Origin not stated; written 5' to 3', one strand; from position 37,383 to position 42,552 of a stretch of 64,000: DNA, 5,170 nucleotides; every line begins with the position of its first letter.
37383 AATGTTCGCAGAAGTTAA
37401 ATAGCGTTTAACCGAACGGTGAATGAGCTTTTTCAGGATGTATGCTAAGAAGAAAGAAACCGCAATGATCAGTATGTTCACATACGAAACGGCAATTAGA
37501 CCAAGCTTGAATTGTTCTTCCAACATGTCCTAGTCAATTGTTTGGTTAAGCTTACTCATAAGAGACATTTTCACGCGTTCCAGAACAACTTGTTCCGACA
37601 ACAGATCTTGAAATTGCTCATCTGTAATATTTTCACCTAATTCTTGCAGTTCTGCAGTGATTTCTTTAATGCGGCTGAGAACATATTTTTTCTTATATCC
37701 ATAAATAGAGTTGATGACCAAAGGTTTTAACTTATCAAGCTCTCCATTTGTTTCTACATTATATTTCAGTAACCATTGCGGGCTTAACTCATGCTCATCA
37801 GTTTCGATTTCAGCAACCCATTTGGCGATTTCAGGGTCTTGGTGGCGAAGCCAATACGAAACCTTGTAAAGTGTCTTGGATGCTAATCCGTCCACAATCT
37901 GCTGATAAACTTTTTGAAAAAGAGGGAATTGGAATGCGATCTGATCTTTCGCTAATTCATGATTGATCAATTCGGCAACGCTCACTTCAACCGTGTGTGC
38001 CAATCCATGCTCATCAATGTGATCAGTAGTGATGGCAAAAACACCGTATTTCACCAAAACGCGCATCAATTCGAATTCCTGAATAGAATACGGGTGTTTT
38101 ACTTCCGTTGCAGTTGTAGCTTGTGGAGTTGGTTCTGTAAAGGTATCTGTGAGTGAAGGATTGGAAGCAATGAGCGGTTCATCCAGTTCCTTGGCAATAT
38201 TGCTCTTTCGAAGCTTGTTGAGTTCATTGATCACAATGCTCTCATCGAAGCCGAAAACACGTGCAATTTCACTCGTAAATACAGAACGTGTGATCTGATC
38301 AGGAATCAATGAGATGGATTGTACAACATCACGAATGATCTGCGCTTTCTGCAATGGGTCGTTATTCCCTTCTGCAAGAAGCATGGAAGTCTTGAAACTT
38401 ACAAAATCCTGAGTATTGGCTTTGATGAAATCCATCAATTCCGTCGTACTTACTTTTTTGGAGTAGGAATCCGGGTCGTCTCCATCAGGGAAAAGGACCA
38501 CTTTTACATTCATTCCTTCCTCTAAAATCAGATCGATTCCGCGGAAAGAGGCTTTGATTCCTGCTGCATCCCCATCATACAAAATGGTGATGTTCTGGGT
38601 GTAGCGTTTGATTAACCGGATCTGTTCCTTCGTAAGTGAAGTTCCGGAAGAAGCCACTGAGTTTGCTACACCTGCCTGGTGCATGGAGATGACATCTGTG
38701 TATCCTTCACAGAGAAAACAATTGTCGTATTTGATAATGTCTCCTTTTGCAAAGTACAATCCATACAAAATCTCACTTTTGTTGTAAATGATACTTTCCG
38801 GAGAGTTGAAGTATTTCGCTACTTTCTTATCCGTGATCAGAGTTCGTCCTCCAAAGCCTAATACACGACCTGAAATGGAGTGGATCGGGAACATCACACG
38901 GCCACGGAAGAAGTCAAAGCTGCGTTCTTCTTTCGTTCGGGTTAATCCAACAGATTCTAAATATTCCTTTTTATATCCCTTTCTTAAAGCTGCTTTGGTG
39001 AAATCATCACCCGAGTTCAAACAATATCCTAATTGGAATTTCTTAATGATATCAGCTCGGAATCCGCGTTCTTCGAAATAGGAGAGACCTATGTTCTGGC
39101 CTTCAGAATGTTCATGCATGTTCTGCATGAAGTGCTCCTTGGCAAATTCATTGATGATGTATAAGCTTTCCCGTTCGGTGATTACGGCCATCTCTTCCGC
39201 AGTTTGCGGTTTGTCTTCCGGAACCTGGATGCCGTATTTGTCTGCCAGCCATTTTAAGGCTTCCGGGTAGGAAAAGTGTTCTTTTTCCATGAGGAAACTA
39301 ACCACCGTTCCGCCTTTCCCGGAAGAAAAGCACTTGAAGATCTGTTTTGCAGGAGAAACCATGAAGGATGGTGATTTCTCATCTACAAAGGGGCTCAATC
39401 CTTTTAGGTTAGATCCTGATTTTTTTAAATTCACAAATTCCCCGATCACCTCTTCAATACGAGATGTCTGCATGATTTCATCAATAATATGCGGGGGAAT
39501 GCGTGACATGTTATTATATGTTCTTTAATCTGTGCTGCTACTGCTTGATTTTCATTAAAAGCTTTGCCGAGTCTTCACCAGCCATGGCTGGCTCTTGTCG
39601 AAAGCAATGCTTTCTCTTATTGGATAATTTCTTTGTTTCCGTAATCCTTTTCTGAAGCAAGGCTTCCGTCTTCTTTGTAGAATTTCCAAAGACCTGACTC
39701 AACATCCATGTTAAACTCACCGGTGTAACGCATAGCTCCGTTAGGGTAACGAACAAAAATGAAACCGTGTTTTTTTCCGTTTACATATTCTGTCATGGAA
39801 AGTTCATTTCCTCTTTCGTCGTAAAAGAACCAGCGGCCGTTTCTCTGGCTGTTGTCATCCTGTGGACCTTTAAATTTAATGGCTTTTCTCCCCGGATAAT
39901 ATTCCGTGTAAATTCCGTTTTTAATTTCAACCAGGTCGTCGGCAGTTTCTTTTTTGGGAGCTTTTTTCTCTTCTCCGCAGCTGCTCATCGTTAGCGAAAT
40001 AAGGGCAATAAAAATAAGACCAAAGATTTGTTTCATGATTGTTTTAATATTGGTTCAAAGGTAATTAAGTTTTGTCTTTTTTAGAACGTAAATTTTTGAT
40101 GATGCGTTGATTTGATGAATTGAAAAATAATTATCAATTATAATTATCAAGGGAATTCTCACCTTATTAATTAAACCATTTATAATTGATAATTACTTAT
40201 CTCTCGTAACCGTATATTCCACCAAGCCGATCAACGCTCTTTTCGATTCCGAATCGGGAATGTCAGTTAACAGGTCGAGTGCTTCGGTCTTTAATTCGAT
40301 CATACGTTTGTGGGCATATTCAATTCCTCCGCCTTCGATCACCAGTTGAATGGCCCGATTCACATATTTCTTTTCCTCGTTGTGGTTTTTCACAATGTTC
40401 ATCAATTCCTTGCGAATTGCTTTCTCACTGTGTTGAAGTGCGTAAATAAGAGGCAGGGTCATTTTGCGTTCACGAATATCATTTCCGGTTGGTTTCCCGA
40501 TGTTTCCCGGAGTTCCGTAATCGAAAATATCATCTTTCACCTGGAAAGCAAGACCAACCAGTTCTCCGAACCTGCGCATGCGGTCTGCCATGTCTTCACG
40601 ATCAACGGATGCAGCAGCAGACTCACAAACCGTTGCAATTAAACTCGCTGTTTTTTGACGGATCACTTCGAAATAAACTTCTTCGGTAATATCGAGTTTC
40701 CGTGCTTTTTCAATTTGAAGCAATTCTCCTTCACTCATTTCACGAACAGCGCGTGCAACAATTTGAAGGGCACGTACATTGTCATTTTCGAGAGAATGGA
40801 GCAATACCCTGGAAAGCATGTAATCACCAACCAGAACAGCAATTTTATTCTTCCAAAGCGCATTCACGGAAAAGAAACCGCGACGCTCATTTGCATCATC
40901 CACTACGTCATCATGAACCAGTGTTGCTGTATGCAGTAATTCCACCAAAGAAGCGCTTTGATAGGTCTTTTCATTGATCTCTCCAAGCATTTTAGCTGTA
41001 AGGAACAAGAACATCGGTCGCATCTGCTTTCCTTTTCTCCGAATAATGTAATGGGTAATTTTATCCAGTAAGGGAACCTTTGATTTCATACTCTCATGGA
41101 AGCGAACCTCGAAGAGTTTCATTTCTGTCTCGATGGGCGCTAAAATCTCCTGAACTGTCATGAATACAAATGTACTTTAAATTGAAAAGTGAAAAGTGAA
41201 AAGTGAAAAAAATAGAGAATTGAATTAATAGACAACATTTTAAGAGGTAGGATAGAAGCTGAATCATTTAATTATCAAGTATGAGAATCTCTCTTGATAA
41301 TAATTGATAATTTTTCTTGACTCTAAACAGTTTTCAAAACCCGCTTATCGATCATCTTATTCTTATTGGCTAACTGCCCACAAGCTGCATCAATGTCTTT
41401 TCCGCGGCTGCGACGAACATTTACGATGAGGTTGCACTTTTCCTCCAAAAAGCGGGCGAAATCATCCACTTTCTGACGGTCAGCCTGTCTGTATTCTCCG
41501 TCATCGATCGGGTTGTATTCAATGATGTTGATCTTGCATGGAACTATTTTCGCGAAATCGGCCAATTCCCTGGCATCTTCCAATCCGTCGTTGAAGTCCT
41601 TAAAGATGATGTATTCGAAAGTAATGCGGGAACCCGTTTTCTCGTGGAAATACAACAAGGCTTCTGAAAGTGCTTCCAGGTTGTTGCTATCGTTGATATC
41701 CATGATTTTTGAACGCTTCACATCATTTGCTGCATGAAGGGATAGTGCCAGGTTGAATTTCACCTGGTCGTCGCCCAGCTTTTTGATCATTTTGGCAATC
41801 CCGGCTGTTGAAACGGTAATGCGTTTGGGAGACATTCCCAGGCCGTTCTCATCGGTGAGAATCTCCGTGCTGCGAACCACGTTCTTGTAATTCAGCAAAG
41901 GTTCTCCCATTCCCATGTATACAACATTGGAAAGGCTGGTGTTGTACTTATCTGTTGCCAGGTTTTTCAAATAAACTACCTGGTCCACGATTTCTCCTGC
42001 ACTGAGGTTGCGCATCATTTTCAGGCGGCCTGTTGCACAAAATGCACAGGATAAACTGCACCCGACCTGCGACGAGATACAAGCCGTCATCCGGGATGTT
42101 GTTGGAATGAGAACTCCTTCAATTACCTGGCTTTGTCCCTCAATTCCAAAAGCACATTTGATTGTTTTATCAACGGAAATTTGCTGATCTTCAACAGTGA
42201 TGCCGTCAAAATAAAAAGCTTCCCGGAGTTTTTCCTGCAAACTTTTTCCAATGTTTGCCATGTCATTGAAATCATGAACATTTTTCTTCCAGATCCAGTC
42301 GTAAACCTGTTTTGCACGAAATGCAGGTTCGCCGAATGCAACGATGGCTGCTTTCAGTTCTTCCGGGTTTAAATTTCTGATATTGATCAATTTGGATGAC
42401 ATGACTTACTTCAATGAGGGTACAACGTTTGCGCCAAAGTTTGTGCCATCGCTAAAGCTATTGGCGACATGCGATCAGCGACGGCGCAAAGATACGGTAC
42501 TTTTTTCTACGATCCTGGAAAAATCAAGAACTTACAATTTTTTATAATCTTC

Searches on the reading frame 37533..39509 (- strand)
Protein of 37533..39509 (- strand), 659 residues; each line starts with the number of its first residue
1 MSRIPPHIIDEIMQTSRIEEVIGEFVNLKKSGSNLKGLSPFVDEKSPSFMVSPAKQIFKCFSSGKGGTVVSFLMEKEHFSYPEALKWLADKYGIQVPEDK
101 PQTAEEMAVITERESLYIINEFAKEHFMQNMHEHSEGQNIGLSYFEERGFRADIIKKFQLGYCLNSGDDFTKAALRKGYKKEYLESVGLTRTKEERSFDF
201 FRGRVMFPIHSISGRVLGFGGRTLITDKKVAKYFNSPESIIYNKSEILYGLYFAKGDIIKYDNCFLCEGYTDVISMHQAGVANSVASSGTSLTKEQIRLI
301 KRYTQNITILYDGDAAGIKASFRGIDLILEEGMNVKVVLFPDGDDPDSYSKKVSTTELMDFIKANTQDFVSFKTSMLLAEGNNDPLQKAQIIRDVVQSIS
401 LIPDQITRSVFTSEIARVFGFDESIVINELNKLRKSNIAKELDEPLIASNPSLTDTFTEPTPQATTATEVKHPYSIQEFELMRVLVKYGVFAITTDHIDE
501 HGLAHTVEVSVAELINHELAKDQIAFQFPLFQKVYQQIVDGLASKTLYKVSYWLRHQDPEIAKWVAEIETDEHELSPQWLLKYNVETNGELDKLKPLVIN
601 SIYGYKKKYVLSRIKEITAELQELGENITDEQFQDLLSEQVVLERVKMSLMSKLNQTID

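Call 67: find_encoding_contigs(protein=window:37533-39509:-, flank=10000, max_places=3)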
Protein window:37533-39509:- (659 aa): no gene with exactly this product is on record in the collection.

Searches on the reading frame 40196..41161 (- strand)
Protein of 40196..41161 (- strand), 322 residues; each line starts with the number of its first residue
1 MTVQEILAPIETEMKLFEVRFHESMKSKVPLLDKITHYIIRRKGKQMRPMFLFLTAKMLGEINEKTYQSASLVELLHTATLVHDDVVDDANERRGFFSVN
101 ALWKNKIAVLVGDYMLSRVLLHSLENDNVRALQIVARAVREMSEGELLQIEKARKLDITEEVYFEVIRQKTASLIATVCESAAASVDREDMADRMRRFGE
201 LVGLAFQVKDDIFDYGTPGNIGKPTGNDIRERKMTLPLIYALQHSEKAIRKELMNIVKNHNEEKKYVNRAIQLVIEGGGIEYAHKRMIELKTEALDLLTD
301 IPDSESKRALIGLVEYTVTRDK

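Call 65: find_encoding_contigs(protein=window:40196-41161:-, flank=10000, max_places=3)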
Protein window:40196-41161:- (322 aa): no gene with exactly this product is on record in the collection.

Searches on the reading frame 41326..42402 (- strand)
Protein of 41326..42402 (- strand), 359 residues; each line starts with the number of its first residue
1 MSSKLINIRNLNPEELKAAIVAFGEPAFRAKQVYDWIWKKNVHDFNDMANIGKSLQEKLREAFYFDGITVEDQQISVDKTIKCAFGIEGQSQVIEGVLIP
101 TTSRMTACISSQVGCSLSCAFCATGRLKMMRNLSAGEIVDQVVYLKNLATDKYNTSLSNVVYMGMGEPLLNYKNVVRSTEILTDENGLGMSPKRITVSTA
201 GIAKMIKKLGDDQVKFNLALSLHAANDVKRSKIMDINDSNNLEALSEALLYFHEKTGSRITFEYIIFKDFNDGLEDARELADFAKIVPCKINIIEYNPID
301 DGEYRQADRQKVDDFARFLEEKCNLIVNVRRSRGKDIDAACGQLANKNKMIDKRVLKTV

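Call 66: find_encoding_contigs(protein=window:41326-42402:-, flank=10000, max_places=3)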
Protein window:41326-42402:- (359 aa): no gene with exactly this product is on record in the collection.
